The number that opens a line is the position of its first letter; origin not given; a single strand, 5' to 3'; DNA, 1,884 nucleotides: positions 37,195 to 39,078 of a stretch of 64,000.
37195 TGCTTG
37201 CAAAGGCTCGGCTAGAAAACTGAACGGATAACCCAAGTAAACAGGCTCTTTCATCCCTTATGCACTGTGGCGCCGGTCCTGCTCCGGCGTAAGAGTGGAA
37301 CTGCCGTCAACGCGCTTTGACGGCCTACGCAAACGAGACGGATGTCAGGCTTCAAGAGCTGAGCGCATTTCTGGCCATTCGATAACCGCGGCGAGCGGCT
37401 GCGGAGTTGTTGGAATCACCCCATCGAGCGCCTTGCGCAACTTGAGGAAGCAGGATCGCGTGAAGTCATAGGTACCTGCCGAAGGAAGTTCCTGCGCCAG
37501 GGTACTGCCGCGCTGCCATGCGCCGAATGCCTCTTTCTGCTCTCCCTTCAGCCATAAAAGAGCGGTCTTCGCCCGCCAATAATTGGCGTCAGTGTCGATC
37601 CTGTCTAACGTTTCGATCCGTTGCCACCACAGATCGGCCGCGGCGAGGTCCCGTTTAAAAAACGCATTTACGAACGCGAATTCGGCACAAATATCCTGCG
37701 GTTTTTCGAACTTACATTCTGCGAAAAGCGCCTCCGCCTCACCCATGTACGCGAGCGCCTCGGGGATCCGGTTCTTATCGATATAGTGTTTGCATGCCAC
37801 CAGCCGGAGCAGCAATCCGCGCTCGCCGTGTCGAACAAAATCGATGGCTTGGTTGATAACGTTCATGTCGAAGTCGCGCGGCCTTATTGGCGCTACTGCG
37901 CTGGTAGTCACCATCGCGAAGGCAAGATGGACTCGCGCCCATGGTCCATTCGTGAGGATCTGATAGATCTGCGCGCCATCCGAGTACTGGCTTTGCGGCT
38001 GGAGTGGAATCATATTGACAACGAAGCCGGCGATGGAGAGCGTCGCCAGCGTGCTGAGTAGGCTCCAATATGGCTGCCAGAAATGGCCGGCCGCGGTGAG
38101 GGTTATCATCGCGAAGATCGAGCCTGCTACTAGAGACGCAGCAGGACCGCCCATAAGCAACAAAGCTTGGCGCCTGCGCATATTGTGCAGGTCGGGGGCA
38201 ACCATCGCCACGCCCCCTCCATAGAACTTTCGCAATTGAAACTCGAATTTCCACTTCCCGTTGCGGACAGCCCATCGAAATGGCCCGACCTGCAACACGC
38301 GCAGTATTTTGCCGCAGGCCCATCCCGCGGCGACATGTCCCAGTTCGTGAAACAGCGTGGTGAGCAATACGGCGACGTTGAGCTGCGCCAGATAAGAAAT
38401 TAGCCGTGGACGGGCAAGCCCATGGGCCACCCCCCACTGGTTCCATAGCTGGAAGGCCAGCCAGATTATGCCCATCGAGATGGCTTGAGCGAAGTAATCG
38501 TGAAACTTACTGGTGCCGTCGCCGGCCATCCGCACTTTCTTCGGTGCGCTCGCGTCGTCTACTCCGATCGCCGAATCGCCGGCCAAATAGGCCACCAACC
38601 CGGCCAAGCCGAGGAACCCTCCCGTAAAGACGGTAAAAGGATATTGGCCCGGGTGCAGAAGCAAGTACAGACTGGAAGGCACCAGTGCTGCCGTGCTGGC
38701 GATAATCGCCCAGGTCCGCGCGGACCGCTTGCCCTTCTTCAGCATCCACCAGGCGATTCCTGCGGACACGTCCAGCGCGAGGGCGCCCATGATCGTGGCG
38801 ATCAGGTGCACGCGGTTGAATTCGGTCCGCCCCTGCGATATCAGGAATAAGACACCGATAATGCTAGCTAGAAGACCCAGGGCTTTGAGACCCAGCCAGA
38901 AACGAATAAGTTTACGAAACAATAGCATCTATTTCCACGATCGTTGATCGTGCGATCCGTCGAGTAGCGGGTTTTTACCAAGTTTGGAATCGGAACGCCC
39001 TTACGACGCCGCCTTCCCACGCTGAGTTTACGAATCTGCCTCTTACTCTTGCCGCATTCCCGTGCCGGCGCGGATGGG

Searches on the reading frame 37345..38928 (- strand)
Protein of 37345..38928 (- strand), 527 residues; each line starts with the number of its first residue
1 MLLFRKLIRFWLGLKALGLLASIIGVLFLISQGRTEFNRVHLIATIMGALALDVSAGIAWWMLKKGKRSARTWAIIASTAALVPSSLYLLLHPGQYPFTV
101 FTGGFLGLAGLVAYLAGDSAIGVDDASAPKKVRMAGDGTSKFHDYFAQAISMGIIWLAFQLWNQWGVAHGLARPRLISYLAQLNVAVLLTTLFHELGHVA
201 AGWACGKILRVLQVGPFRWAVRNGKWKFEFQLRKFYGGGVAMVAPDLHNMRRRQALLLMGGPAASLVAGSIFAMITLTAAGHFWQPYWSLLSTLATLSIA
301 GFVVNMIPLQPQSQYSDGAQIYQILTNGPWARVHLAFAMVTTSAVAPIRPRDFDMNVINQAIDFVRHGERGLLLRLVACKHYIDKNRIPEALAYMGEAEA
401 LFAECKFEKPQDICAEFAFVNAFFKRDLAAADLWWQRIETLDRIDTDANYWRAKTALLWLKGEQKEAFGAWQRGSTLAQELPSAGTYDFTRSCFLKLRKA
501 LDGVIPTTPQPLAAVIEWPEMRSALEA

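Call 73: search_protein_families(library=pfam, proteins=[window:37345-38928:-], max_evalue=0.00001)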
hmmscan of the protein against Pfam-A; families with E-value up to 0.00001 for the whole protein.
window:37345-38928:- (527 aa): 2 families
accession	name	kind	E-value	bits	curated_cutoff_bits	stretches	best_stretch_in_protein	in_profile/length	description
PF02163.28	Peptidase_M50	-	3.8e-09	36.6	27.2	1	185-348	4-106/221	Peptidase family M50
PF13398.12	Peptidase_M50B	-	4e-06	27.1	26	1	183-283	17-96/201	Peptidase M50B-like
